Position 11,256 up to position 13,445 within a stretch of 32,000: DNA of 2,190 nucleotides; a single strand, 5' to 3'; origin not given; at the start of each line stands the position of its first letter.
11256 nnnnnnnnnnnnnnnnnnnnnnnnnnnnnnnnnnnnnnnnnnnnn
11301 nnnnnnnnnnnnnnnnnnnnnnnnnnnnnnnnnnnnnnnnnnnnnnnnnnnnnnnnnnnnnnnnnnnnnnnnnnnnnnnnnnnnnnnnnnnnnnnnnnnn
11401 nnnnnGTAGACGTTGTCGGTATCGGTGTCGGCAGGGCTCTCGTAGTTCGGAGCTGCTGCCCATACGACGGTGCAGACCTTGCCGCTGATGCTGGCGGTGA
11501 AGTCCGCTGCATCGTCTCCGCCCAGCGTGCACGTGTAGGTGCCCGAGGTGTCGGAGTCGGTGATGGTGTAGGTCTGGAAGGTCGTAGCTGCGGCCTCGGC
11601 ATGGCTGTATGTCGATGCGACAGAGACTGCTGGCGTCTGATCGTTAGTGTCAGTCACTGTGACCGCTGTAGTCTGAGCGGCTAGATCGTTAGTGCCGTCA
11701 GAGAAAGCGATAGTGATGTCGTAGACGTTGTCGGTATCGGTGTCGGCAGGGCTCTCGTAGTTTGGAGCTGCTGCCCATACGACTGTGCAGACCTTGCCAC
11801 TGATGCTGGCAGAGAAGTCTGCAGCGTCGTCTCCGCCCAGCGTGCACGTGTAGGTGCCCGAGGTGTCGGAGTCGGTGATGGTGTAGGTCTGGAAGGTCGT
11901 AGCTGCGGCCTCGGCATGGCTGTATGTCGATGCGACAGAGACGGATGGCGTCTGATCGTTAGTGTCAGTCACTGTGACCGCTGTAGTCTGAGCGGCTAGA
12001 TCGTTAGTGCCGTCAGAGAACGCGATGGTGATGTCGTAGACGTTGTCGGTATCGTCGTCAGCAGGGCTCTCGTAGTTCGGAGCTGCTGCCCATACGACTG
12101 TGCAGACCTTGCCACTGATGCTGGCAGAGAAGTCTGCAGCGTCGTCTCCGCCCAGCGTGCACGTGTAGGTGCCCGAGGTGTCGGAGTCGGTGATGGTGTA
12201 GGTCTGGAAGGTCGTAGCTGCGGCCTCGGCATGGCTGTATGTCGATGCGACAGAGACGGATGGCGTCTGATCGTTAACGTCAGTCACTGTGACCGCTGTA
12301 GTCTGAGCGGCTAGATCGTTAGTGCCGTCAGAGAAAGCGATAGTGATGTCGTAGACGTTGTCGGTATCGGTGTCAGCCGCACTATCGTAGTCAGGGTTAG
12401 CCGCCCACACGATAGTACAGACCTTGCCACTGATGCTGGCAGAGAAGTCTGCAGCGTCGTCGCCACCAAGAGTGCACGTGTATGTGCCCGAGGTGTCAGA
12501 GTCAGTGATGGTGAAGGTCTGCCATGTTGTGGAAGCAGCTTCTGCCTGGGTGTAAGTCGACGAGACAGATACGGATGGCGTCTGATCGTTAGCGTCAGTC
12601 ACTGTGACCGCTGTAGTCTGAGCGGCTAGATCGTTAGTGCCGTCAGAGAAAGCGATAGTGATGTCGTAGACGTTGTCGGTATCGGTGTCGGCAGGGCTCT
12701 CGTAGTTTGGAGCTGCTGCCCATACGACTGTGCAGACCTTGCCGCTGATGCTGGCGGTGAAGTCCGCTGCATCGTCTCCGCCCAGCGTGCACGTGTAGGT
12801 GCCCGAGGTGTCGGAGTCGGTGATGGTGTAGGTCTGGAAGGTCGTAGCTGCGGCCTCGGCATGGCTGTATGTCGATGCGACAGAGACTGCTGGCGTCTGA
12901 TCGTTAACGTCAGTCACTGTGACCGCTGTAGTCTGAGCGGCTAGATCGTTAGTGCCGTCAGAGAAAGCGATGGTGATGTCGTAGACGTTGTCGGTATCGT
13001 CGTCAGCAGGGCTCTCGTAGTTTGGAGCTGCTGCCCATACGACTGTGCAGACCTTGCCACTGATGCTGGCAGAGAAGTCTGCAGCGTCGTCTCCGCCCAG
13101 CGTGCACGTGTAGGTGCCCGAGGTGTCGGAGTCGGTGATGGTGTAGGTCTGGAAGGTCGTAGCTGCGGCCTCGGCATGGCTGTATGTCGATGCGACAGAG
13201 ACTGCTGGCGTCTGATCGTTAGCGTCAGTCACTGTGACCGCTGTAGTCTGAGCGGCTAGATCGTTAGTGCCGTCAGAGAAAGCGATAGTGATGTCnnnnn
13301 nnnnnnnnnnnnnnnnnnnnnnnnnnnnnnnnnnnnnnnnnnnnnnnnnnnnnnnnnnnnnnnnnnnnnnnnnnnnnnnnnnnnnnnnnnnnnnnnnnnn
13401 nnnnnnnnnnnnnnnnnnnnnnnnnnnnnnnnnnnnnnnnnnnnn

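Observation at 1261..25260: One export signal, one anchor: eight ORFs from 25260 to 1261 look like a single 24-kb (~8,000-codon) archaeal surface-protein gene in pieces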

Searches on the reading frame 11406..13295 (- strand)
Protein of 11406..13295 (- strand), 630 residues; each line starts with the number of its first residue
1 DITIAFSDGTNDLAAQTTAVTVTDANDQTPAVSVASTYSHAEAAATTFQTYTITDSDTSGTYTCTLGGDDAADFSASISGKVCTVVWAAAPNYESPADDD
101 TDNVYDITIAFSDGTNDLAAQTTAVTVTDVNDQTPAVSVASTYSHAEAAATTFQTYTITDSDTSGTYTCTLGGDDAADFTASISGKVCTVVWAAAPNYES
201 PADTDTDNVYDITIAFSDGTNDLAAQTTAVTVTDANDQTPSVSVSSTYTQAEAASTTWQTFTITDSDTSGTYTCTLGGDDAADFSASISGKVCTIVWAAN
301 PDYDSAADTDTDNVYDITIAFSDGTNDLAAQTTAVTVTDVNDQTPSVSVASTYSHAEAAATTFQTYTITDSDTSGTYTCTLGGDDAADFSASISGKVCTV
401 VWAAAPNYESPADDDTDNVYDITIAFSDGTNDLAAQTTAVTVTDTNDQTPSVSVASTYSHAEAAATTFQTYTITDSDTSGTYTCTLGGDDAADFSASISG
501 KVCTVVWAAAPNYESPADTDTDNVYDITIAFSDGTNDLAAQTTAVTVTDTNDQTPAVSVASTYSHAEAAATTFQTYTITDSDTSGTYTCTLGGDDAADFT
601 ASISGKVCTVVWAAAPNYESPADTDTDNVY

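Call 41: search_protein_families(library=ncbifam, proteins=[window:11406-13295:-], max_evalue=0.01)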
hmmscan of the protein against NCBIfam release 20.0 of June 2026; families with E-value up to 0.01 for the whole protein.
window:11406-13295:- (630 aa): 4 families
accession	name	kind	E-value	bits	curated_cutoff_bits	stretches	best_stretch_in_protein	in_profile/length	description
NF009671.0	PRK13192.1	subfamily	1.2e-06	28.1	243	0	416-464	107-155/231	bifunctional urease subunit gamma/beta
NF033713.1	DbpA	equivalog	0.00051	20.2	210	0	201-245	103-147/166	decorin-binding protein DbpA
NF011954.0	PRK15425.1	equivalog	0.0015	17.7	662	0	341-405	232-296/331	glyceraldehyde-3-phosphate dehydrogenase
NF053769.1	CIS1_fam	equivalog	0.0018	18.4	220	0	304-343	63-102/150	CIS1 family contractile injection system inner tube protein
